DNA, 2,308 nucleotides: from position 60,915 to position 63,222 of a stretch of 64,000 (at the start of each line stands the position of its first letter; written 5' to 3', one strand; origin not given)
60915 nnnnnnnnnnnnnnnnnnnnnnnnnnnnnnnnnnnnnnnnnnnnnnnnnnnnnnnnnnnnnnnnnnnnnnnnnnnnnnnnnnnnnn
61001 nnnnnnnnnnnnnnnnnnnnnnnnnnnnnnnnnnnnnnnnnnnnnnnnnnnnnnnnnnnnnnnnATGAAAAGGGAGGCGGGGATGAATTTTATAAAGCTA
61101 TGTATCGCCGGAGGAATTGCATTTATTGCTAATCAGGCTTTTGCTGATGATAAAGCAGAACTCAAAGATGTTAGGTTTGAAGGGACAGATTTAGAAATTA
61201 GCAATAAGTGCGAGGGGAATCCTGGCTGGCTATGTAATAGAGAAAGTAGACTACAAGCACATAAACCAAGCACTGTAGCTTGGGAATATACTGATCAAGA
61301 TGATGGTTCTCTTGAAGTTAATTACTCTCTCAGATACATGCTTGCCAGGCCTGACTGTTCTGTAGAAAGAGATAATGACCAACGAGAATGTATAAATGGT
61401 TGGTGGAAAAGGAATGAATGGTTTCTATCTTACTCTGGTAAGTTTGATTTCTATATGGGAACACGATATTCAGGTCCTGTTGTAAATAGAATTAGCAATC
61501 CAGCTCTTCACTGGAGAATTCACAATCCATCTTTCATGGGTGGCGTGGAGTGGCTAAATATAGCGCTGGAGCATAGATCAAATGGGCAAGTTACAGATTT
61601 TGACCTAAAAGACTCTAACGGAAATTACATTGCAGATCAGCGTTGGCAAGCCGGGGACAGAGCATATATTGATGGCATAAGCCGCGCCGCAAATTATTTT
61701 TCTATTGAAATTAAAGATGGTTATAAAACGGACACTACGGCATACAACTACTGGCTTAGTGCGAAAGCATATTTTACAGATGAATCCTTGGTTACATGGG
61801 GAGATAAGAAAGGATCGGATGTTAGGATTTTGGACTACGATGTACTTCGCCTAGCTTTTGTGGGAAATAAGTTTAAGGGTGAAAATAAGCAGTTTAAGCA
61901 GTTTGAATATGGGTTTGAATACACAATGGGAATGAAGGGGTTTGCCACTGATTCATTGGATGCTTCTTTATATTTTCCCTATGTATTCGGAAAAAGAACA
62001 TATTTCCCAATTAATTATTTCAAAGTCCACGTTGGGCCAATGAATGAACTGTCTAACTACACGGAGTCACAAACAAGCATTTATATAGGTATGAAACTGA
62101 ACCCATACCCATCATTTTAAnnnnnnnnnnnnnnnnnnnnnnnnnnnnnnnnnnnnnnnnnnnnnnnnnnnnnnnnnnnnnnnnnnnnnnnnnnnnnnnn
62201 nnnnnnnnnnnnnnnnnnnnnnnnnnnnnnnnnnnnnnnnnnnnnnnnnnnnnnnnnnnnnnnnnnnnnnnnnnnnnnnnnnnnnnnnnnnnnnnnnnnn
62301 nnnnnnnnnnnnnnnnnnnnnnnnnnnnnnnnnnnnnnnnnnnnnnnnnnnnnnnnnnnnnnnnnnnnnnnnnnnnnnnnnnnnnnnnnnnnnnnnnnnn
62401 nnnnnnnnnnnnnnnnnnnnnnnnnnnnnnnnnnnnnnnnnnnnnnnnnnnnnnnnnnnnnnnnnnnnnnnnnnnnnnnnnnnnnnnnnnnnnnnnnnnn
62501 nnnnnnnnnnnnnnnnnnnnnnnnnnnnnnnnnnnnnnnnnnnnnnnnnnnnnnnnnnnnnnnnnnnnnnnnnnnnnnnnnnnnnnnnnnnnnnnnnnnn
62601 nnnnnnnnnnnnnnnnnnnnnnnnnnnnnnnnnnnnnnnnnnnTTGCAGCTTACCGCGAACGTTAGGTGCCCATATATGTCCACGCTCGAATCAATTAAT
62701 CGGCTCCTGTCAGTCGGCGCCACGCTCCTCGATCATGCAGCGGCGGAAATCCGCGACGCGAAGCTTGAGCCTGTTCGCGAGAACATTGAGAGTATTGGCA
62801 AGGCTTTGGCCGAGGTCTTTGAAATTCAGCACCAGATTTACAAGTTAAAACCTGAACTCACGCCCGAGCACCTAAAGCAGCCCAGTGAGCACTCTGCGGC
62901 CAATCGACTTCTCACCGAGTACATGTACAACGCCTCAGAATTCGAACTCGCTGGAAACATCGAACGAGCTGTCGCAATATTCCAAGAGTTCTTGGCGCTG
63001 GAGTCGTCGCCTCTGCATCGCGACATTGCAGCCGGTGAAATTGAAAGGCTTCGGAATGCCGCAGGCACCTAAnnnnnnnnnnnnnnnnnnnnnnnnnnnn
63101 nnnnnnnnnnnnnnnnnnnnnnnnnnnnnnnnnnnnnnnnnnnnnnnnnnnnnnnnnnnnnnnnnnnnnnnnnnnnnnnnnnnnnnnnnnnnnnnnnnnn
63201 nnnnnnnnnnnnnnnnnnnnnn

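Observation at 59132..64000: Chromosomal integron with a mixed cassette array that runs off the window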

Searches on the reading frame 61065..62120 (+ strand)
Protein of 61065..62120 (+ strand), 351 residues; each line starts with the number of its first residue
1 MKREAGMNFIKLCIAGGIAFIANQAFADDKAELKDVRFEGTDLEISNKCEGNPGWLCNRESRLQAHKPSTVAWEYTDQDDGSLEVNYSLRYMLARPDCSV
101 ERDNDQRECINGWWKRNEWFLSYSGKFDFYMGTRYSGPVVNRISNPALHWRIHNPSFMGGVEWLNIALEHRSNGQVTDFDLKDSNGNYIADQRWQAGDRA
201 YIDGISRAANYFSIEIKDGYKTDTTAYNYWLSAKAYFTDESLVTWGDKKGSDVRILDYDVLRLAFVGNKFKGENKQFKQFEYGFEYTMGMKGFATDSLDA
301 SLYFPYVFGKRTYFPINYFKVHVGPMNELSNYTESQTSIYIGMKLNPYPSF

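Call 3: search_protein_families(library=ncbifam, proteins=[window:61065-62120:+])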
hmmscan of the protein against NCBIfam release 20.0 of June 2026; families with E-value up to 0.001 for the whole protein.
window:61065-62120:+ (351 aa): 0 families

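Call 4: search_protein_families(library=pfam, proteins=[window:61065-62120:+], max_evalue=0.01)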
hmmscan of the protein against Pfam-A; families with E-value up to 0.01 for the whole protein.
window:61065-62120:+ (351 aa): 0 families

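Call 24: find_encoding_contigs(protein=window:61083-62120:+, flank=10000, max_places=8)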
Protein window:61083-62120:+ (345 aa): 2 contigs read that carry it; 2 places shown.
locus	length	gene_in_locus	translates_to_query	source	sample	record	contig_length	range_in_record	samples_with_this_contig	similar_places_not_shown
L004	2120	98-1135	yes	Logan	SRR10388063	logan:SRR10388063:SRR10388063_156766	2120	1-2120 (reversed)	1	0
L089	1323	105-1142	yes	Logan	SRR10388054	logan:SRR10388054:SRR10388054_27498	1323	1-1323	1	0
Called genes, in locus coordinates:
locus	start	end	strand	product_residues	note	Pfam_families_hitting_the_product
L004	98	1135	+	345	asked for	-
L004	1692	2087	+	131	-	-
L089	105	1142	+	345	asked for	-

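Call 38: search_protein_families(library=pfam, proteins=[window:61083-62120:+], max_evalue=10)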
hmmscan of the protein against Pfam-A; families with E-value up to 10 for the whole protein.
window:61083-62120:+ (345 aa): 0 families
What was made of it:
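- On OMPLA / PldA (PF02253): This protein has no hit even at E 10 (call 38).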

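Call 39: search_solved_structures(query=window:61083-62120:+, max_evalue=10, show_alignments=2)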
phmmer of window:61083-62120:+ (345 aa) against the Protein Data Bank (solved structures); distinct sequences matched with E-value up to 10: 0.

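Call 40: find_homologous_proteins(query=window:61083-62120:+)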
Query window:61083-62120:+ (345 aa): 66 proteins with E <= 0.001 among 837 candidates.
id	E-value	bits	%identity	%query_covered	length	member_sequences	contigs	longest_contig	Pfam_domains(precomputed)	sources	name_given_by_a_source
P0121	3.2e-241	818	100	100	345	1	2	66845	-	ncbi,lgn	-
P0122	9.2e-170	583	72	95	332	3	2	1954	-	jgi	-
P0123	1.4e-153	530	64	99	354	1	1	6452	-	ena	-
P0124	3.8e-134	466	64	90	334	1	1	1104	-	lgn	-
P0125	4.6e-132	459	64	88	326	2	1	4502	-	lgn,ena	-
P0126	5.7e-121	422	54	97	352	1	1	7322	-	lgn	-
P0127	4.6e-113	396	56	90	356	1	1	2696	-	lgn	-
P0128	2.5e-107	377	48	100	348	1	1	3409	-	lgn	-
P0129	1.3e-80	289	66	53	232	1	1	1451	-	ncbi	-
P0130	6.4e-79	284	47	86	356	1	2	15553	-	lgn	-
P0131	1.7e-74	269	47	85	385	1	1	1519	-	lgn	-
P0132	6.9e-62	228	41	84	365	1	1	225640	-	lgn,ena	-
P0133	1.5e-60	223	40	99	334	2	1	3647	PF02253.22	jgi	-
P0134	5.4e-59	218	41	87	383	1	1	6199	-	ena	-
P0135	7.5e-59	218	38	95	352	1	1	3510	-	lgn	-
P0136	1.6e-55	207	41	88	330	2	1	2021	PF02253.22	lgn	-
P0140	9.3e-52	195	36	89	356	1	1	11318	PF02253.22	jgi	-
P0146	5.1e-48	182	36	98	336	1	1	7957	PF02253.22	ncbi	-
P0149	8.2e-48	182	36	84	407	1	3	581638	PF02253.22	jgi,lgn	-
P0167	9.5e-38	148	37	84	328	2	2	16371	PF02253.22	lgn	-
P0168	3.9e-37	146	35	79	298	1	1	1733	PF02253.22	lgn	-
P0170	7.7e-37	145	35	78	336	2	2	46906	PF02253.22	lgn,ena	-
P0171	8.9e-37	145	30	99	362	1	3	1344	PF02253.22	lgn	-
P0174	2.6e-36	144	35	77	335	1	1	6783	PF02253.22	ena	-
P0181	6.4e-32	129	31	78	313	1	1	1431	PF02253.22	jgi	-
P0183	1.1e-29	122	32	97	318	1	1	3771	PF02253.22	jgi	-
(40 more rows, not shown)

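Call 41: list_cluster_members(proteins=[P0121])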
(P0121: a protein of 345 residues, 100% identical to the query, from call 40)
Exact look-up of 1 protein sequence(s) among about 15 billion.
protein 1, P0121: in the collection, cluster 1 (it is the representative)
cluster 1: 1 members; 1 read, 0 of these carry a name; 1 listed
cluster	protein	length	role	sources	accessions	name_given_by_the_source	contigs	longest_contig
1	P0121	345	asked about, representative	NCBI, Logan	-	-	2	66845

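Call 43: search_solved_structures(query=A2, max_evalue=1, show_alignments=1)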
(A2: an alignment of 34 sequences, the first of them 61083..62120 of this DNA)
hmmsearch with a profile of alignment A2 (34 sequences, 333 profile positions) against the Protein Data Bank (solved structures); distinct sequences matched with E-value up to 1: 0.

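Call 44: search_protein_families(library=pfam, alignment_id=A2, max_evalue=0.01)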
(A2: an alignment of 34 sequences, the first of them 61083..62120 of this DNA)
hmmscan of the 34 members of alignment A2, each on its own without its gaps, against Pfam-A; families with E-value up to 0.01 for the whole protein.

A. member 1, window:61083-62120:+ (345 aa): 0 families

B. families by the number of members that match (of 34 scanned): 1 family
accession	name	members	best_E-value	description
PF02253.21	PLA1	21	1e-07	Phospholipase A1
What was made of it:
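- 61024..62210 (+): Cassette 2 (1187 nt): distant OMPLA (PldA)-like outer-membrane beta-barrel 61083-62120 plus attC2 62136-62216 (81 nt). 21 of 34 family members hit PF02253 (call 44).
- On OMPLA / PldA (PF02253): However, 21 of 34 homologues hit PF02253, best E 1e-7 (call 44).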

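Call 56: predict_structure(alignment_id=A2)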
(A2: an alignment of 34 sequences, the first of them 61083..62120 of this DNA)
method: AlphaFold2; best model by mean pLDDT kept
length: 345 residues; sequences in the alignment: 34
mean_pLDDT: 85.0   pTM: 0.80
mean pLDDT of the five models: 85.0, 84.1, 83.9, 83.9, 82.2
residues with pLDDT >= 90: 208; 70-90: 76; 50-70: 35; < 50: 26
segments of 3 or more residues with pLDDT < 50: 17-41
pLDDT, mean of each block of 10 residues (from residue 1): 63 53 38 41 61 87 94 88 94 90 91 97 82 83 98 96 93 95 95 90 97 95 98 92 89 96 83 92 94 94 69 94 84 93 65
secondary structure, 60 per line:
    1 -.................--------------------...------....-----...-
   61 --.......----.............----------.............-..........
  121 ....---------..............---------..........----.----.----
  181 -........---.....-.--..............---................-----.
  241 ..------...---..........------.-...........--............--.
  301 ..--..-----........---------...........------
elements in order: H2-18 H48-51 E57-59 E63-69 E74-86 H97-109 E111-124 E134-147 E157-166 H183-189 H193-197 E202-215 E219-234 E255-264 E273-283 E286-297 E300-302 E312-319 E329-339
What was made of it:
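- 61024..62210 (+): AF2 model pLDDT 85 (call 56).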

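Call 61: fold_search(model_id=the predicted structure, library=pdb)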
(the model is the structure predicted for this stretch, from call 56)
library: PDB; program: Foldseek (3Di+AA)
matches with E <= 10: 653; with E <= 0.001: 27
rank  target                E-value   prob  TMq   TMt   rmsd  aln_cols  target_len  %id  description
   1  1ild                  4.8e-07  1.00  0.53  0.70   4.4       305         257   12  OUTER MEMBRANE PHOSPHOLIPASE A FROM ESCHERICHIA COLI N156A ACTIVE SITE MUTANT pH 4.6 (released 2001-10-03)
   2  1fw3_A                5.6e-07  1.00  0.52  0.70   4.2       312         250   12  OUTER MEMBRANE PHOSPHOLIPASE A FROM ESCHERICHIA COLI (released 2001-06-01)
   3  1qd6_D                6.6e-07  1.00  0.53  0.74   4.3       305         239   13  OUTER MEMBRANE PHOSPHOLIPASE A FROM ESCHERICHIA COLI (released 1999-10-25)
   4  7ezz_A                7.4e-07  1.00  0.52  0.68   5.0       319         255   12  Crystal structure of Salmonella typhi outer membrane phospholipase (OMPLA) dimer with bound calcium (released 2021-06-23)
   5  7ezz_B                8.2e-07  1.00  0.53  0.70   6.3       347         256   12  Crystal structure of Salmonella typhi outer membrane phospholipase (OMPLA) dimer with bound calcium (released 2021-06-23)
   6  1qd5                  1.8e-06  1.00  0.51  0.66   7.3       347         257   14  OUTER MEMBRANE PHOSPHOLIPASE A FROM ESCHERICHIA COLI (released 1999-10-25)
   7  1qd6_C                2.2e-06  1.00  0.52  0.73   4.8       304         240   12  OUTER MEMBRANE PHOSPHOLIPASE A FROM ESCHERICHIA COLI (released 1999-10-25)
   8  1im0                  3.4e-06  1.00  0.53  0.68   6.8       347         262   12  OUTER MEMBRANE PHOSPHOLIPASE A FROM ESCHERICHIA COLI N156A ACTIVE SITE MUTANT PH 8.3 (released 2001-10-03)
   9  7prn                  6.1e-05  0.99  0.27  0.30  12.3       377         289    8  E1M, D97A, E99A MUTANT OF RH. BLASTICA PORIN (released 1998-08-12)
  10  1prn                  8.0e-05  1.00  0.28  0.32  14.2       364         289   10  REFINED STRUCTURE OF PORIN FROM RHODOPSEUDOMONAS BLASTICA AND COMPARISON WITH THE PORIN FROM RHODOBACTER CAPSULATUS (released 1994-10-15)
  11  3prn                  1.2e-04  0.99  0.27  0.31  14.3       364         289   11  E1M, A104W MUTANT OF RH. BLASTICA PORIN (released 1998-08-12)
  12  8prn                  1.5e-04  0.99  0.27  0.30  14.0       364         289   10  E1M, K50A, R52A, D97A, E99A MUTANT OF RH. BLASTICA PORIN (released 1998-08-12)
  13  1bh3                  1.7e-04  0.99  0.27  0.30  13.6       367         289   10  E1M, A116K MUTANT OF RH. BLASTICA PORIN (released 1998-08-12)
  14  6prn                  1.7e-04  0.99  0.27  0.30  14.3       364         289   10  E1M, K50A, R52A MUTANT OF RH. BLASTICA PORIN (released 1998-08-12)
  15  5prn                  1.9e-04  0.99  0.27  0.31  14.1       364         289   10  E1M, Y96W, S119W MUTANT OF RH. BLASTICA PORIN (released 1998-08-12)
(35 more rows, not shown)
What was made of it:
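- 61024..62210 (+): The top 8 PDB fold hits are OMPLA (call 61).
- On OMPLA / PldA (PF02253): The top 8 Foldseek PDB hits are OMPLA (call 61).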

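Call 90: search_protein_families(library=padloc, proteins=[window:61083-62120:+], max_evalue=0.01)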
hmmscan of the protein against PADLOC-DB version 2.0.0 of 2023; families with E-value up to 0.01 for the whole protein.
window:61083-62120:+ (345 aa): 0 families

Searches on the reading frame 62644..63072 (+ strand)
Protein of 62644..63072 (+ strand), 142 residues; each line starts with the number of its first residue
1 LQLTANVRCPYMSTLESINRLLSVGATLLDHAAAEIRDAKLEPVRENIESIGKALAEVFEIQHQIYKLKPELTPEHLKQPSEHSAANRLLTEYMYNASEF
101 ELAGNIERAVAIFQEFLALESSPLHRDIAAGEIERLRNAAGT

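Call 3: search_protein_families(library=ncbifam, proteins=[window:62644-63072:+])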
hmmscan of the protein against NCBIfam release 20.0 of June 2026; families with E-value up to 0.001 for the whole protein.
window:62644-63072:+ (142 aa): 0 families

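Call 4: search_protein_families(library=pfam, proteins=[window:62644-63072:+], max_evalue=0.01)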
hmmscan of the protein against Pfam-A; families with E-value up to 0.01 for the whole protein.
window:62644-63072:+ (142 aa): 0 families

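Call 6: find_encoding_contigs(protein=window:62644-63072:+, flank=10000, max_places=6)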
Protein window:62644-63072:+ (142 aa): no gene with exactly this product is on record in the collection.

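Call 10: find_encoding_contigs(protein=window:62677-63072:+, flank=10000, max_places=6)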
Protein window:62677-63072:+ (131 aa): 4 contigs read that carry it; 4 places shown.
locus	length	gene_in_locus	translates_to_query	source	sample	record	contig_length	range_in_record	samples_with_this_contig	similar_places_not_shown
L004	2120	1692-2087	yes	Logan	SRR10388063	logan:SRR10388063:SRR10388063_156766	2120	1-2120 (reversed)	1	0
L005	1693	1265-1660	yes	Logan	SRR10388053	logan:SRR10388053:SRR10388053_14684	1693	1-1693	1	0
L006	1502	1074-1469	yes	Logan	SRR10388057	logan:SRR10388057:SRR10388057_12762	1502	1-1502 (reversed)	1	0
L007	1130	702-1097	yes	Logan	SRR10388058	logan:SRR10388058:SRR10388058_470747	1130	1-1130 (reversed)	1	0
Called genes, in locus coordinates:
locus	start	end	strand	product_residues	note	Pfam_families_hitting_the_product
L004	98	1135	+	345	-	-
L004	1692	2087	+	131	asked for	-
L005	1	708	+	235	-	?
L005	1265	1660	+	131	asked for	-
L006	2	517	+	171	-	?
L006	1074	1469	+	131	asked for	-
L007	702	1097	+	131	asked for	-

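Call 38: search_protein_families(library=pfam, proteins=[window:62677-63072:+], max_evalue=10)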
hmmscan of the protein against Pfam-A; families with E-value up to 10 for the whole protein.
window:62677-63072:+ (131 aa): 1 family
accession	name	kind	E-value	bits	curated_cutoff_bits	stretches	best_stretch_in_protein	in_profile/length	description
PF14182.11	YgaB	-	0.043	14.7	27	1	26-51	38-64/77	YgaB-like protein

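Call 90: search_protein_families(library=padloc, proteins=[window:62677-63072:+], max_evalue=0.01)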
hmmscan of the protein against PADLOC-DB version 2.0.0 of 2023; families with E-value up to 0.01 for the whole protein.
window:62677-63072:+ (131 aa): 0 families

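Call 91: search_protein_families(library=phrogs, proteins=[window:62677-63072:+], max_evalue=0.01)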
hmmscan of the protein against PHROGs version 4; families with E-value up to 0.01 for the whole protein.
window:62677-63072:+ (131 aa): 1 family
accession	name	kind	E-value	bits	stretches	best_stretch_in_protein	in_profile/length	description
phrog_30545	-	unknown function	0.0067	17.3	1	17-106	5-91/172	-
